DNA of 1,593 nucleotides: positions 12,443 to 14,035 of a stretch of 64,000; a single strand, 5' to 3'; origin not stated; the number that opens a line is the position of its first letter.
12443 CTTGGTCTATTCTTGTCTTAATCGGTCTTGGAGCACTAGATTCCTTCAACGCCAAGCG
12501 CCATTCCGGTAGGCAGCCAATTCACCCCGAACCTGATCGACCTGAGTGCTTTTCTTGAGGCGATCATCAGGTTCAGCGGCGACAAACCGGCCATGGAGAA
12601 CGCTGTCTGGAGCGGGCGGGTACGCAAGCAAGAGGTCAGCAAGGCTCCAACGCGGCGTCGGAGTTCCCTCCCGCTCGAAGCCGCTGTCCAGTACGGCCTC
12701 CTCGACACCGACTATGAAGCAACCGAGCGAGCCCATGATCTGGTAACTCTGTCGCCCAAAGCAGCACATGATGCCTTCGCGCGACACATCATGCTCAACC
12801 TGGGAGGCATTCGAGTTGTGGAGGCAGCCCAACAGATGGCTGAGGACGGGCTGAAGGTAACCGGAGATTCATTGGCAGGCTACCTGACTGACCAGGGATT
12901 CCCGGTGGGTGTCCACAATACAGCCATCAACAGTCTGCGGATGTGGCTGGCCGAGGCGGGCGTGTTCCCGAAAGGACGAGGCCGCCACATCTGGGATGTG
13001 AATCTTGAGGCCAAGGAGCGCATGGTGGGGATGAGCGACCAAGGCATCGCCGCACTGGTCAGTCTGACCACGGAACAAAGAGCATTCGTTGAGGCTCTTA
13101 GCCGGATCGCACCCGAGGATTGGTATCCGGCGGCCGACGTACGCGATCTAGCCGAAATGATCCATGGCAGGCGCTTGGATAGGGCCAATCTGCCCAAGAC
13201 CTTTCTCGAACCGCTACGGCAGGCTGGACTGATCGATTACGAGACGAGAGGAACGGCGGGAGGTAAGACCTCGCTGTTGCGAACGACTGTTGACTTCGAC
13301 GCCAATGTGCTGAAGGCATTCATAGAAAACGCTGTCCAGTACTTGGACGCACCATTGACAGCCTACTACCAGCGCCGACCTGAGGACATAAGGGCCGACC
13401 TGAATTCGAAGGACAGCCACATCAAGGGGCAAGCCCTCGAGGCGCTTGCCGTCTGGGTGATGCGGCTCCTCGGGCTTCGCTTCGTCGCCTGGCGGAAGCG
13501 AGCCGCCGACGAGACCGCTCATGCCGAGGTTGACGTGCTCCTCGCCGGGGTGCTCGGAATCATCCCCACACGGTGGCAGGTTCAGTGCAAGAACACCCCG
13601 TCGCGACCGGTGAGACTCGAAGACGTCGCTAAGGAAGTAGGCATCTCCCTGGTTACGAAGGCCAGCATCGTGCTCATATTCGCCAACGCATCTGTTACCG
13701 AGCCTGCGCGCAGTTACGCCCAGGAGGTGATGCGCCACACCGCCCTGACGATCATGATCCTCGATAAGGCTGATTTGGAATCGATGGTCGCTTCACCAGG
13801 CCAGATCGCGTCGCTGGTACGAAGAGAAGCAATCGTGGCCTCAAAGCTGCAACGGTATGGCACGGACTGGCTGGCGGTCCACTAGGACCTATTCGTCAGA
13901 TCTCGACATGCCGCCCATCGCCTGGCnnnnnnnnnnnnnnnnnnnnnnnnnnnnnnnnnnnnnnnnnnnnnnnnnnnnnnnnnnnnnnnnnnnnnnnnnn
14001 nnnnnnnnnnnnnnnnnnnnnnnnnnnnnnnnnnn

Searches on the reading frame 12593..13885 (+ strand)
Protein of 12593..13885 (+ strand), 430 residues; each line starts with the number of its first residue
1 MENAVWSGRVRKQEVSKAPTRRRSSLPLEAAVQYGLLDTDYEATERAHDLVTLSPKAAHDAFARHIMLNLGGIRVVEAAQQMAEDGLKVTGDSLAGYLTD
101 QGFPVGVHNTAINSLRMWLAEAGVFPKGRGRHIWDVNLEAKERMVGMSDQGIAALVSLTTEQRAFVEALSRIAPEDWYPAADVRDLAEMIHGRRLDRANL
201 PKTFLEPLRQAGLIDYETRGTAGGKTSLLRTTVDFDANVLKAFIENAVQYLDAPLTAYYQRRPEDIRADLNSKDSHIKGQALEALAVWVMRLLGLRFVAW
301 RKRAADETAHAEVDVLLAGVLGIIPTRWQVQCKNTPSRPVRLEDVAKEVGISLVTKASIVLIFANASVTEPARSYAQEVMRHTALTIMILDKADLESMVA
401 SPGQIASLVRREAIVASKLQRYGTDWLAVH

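Call 83: search_protein_families(library=pfam, proteins=[window:12593-13885:+], max_evalue=0.00001)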
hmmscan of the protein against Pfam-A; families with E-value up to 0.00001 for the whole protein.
window:12593-13885:+ (430 aa): 1 family
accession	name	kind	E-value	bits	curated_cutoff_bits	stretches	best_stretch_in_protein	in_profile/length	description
PF04471.18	Mrr_cat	-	2e-06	28.3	21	0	277-398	4-114/115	Restriction endonuclease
